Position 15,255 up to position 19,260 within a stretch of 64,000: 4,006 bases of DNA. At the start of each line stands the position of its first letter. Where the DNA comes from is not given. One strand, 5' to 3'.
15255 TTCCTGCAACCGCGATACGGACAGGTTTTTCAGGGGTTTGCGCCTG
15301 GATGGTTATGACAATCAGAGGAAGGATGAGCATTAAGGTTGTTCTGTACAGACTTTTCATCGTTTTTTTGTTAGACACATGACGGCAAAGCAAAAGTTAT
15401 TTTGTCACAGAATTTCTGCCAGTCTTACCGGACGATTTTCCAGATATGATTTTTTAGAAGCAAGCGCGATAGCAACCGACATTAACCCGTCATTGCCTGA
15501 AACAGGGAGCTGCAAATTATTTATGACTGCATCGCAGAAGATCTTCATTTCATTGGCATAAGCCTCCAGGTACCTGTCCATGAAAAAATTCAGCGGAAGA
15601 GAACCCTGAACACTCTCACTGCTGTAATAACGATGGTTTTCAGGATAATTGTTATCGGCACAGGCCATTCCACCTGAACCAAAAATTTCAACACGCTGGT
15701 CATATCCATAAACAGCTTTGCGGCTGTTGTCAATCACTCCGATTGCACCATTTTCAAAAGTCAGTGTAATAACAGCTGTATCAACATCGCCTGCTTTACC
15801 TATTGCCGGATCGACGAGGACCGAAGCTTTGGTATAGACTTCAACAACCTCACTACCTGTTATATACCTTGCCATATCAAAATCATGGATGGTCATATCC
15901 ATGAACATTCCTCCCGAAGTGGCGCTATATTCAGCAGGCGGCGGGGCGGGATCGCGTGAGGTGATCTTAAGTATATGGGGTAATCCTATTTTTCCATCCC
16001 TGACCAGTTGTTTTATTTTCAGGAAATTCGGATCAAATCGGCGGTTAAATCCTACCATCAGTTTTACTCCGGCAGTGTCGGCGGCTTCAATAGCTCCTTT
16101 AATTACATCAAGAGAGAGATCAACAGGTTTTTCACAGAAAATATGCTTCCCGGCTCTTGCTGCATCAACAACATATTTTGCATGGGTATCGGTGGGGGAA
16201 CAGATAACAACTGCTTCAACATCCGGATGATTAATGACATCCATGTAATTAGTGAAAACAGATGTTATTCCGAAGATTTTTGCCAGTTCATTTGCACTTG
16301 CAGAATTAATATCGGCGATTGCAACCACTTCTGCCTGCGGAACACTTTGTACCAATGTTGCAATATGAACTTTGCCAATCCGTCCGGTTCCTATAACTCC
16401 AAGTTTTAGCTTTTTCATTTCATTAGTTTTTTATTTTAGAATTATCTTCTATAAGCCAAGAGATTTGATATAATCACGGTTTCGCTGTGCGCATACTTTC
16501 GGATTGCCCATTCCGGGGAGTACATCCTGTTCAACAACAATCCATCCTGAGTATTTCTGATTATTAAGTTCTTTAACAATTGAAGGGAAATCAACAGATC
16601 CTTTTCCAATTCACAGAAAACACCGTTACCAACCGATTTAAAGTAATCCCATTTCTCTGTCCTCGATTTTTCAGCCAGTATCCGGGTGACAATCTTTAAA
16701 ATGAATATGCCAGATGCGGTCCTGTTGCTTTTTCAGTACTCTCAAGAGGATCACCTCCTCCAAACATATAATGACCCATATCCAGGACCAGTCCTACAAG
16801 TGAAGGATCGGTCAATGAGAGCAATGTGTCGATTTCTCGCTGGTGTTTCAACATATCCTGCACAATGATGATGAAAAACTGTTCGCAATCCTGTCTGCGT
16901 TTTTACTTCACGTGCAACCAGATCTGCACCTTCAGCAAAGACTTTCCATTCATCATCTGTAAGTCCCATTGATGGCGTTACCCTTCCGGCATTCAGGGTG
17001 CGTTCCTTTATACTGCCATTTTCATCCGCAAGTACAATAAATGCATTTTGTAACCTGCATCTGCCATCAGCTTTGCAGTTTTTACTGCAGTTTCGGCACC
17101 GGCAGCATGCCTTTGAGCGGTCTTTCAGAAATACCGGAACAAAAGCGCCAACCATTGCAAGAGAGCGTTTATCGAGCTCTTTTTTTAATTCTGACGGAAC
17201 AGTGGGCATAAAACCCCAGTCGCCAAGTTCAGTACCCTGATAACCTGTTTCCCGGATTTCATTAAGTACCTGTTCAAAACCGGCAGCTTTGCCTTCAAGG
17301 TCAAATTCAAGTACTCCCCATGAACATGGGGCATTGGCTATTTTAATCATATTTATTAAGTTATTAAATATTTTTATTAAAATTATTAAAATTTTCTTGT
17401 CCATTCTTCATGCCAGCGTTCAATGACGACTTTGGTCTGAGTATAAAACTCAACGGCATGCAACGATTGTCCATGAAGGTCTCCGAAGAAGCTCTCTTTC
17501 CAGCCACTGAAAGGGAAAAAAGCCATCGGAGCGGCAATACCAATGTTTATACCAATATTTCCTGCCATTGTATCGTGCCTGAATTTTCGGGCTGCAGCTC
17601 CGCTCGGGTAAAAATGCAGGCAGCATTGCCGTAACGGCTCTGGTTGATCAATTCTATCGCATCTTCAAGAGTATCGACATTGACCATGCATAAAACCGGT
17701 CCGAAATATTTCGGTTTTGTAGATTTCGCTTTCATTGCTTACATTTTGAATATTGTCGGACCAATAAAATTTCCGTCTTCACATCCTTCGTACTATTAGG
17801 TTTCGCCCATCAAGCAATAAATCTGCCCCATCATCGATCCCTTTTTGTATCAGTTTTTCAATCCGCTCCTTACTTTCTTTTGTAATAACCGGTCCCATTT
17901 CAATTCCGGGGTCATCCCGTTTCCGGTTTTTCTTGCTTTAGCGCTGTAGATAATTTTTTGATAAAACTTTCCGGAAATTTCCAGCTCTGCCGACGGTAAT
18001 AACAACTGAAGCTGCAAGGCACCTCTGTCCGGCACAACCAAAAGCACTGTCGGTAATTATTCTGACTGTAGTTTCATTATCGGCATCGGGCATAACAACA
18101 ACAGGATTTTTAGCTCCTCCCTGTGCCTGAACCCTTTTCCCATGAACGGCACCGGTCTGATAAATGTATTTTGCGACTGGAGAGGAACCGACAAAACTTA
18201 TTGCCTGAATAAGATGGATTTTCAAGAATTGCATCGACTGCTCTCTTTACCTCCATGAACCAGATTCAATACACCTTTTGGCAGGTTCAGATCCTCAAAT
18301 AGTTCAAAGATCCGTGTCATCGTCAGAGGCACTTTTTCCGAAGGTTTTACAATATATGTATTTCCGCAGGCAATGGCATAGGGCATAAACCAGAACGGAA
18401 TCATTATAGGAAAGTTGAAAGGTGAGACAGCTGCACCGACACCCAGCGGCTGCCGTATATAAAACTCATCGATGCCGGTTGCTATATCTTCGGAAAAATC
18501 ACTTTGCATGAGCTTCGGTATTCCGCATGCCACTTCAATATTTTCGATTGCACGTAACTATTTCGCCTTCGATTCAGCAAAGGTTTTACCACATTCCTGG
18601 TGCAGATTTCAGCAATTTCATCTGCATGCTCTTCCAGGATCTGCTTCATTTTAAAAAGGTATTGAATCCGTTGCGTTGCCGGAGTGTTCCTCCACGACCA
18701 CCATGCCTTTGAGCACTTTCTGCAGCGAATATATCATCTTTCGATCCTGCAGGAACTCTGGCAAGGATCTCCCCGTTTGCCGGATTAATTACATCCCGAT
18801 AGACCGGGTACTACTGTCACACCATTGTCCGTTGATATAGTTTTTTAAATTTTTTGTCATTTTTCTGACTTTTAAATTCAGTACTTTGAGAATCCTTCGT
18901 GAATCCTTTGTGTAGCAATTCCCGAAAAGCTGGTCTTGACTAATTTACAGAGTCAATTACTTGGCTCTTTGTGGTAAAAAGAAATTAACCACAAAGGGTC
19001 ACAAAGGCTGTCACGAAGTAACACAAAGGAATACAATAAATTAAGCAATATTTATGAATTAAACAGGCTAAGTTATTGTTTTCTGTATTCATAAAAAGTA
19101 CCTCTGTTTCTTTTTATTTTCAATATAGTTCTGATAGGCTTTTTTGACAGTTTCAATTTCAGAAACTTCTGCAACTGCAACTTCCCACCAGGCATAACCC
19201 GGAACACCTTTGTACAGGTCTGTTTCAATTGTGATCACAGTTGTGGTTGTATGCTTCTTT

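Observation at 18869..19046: A ~130-180 bp structured element present twice (18869-19046 and 51511-51640), each arm made of degenerate CTTTGTG words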

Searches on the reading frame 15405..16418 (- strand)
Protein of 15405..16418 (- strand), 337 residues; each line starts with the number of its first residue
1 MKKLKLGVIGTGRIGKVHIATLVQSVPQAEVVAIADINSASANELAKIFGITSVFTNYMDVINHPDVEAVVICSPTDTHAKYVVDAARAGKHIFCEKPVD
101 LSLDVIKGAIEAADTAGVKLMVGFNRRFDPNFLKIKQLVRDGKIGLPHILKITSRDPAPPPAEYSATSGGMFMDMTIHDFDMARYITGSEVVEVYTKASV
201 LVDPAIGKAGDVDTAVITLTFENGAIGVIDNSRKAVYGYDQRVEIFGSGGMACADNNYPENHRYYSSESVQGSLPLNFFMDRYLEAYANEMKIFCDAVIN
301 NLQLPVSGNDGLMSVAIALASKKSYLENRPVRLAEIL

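Call 17: search_protein_families(library=pfam, proteins=[window:15405-16418:-])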
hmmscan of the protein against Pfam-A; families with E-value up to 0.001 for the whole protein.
window:15405-16418:- (337 aa): 6 families
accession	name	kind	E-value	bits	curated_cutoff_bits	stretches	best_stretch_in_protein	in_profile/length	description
PF01408.29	GFO_IDH_MocA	-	1.1e-31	110.5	24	1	5-124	2-120/120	Oxidoreductase family, NAD-binding Rossmann fold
PF22725.1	GFO_IDH_MocA_C3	-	7.8e-31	107.1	27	1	132-252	1-123/124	GFO/IDH/MocA C-terminal domain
PF02894.22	GFO_IDH_MocA_C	-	1.4e-20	74.5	22.9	1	136-333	1-218/218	Oxidoreductase family, C-terminal alpha/beta domain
PF03807.23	F420_oxidored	-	5.5e-05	24.1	21.6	1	5-83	1-76/94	NADP oxidoreductase coenzyme F420-dependent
PF00044.30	Gp_dh_N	-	6.4e-05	23.6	31.7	1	5-66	2-60/101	Glyceraldehyde 3-phosphate dehydrogenase, NAD binding domain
PF03447.22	NAD_binding_3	-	0.00043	21.4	24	1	10-94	1-86/116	Homoserine dehydrogenase, NAD binding domain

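Call 61: find_encoding_contigs(protein=window:15405-16418:-, flank=10000, max_places=4)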
Protein window:15405-16418:- (337 aa): no gene with exactly this product is on record in the collection.

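Call 62: find_homologous_proteins(query=window:15405-16418:-, max_evalue=1e-60)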
Query window:15405-16418:- (337 aa): 7998 proteins with E <= 1e-60 among 8000 candidates; the best 120 are listed.
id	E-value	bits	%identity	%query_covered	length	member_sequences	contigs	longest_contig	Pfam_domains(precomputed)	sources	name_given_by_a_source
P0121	8.3e-220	746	100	100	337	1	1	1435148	PF01408.29,PF22725.2,PF02894.23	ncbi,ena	-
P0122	2.9e-213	725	97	100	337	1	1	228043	PF01408.29,PF22725.2,PF02894.23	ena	-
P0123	1.5e-212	723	96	100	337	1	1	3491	PF01408.29,PF22725.2,PF02894.23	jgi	jgi:myo-inositol 2-dehydrogenase/D-chiro-inositol 1-dehydrogenase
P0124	1.1e-197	674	88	100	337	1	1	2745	PF01408.29,PF22725.2,PF02894.23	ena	-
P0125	1.2e-197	674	89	100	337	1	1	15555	PF01408.29,PF22725.2,PF02894.23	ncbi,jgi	jgi:myo-inositol 2-dehydrogenase/D-chiro-inositol 1-dehydrogenase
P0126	3.1e-197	672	89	100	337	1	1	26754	PF01408.29,PF22725.2,PF02894.23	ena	-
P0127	4.1e-197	672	89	100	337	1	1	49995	PF01408.29,PF22725.2,PF02894.23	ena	-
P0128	4.8e-197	672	89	100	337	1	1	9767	PF01408.29,PF22725.2,PF02894.23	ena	-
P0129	5.4e-197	672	89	100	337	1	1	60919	PF01408.29,PF22725.2,PF02894.23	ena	-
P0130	7.8e-197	671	88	100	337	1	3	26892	PF01408.29,PF22725.2,PF02894.23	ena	-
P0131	8.5e-197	671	89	100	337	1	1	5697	PF01408.29,PF22725.2,PF02894.23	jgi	-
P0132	8.7e-197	671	89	100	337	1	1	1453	PF01408.29,PF22725.2,PF02894.23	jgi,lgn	-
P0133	2.4e-196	669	88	100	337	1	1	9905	PF01408.29,PF22725.2,PF02894.23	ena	-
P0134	2.7e-196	669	88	100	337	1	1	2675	PF01408.29,PF22725.2,PF02894.23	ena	-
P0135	3.6e-196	669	88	100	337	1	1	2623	PF01408.29,PF22725.2,PF02894.23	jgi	-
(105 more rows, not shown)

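Call 63: find_encoding_contigs(protein=P0122, flank=8000, max_places=2)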
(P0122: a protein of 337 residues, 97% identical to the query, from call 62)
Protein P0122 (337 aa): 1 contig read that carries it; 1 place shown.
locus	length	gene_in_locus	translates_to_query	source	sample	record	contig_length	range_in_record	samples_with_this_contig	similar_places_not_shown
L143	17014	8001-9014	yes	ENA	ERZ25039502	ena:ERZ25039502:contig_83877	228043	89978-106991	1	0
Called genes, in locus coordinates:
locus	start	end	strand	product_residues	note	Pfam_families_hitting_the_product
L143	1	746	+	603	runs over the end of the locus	PF00474:SSF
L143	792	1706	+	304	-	PF01116:F_bP_aldolase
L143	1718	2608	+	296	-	PF04962:KduI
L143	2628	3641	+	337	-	PF00294:PfkB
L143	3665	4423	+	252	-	PF02776:TPP_enzyme_N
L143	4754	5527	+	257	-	PF02775:TPP_enzyme_C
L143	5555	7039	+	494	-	PF00171:Aldedh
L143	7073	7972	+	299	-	PF01261:AP_endonuc_2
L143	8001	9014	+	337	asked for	PF01408:GFO_IDH_MocA, PF02894:GFO_IDH_MocA_C, PF22725:GFO_IDH_MocA_C3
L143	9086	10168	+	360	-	PF01408:GFO_IDH_MocA, PF22725:GFO_IDH_MocA_C3, PF02894:GFO_IDH_MocA_C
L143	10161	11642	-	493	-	PF01120:Alpha_L_fucos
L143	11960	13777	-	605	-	-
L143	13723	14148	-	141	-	PF14054:DUF4249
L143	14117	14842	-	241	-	PF14054:DUF4249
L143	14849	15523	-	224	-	-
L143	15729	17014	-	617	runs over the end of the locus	PF13620:CarboxypepD_reg, PF13715:CarbopepD_reg_2, PF07715:Plug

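Call 64: find_encoding_contigs(protein=P0121, flank=8000, max_places=2)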
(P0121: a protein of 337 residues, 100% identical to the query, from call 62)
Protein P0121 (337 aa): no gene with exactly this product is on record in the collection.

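Call 65: find_encoding_contigs(protein=P0129, flank=8000, max_places=2)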
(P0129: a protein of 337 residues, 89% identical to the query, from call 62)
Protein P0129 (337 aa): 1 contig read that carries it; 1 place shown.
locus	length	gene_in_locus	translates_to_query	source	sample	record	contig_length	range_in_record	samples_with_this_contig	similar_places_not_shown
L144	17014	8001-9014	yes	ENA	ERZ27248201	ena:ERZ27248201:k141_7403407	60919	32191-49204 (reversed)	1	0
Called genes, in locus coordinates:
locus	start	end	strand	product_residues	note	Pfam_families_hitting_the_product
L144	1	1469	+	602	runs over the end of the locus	PF00474:SSF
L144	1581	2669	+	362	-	PF00923:TAL_FSA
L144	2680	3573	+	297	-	PF04962:KduI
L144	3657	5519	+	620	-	PF02776:TPP_enzyme_N, PF00205:TPP_enzyme_M, PF02775:TPP_enzyme_C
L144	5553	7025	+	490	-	PF00171:Aldedh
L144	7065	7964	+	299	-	PF01261:AP_endonuc_2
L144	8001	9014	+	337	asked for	PF01408:GFO_IDH_MocA, PF02894:GFO_IDH_MocA_C, PF22725:GFO_IDH_MocA_C3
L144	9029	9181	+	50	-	-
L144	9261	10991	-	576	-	PF22680:Glyco_hydro_123_N_2, PF19543:GH123_N (faint), PF13320:GH123_cat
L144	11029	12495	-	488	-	PF16116:DUF4832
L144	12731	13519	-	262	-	PF07722:Peptidase_C26, PF00117:GATase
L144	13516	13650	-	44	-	-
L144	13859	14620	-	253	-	PF03935:SKN1_KRE6_Sbg1, PF26113:GH16_XgeA, PF00722:Glyco_hydro_16, PF03935:SKN1_KRE6_Sbg1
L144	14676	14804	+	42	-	-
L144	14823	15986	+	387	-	PF01266:DAO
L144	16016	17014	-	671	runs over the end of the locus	PF04851:ResIII, PF17757:UvrB_inter, PF27431:UvrB_3rd, PF00271:Helicase_C, PF12344:UvrB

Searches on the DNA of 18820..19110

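Call 78: search_rna_families(source=window, start=18820, end=19110, threshold=evalue, max_evalue=1)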
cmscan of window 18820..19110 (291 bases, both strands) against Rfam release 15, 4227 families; matches with E-value up to 1: 1.
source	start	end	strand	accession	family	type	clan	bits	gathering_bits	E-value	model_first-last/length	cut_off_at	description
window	18951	19015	+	RF03528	mir-1264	Gene; miRNA;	-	18.1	79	0.4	1-67/67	no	mir-1264 microRNA precursor family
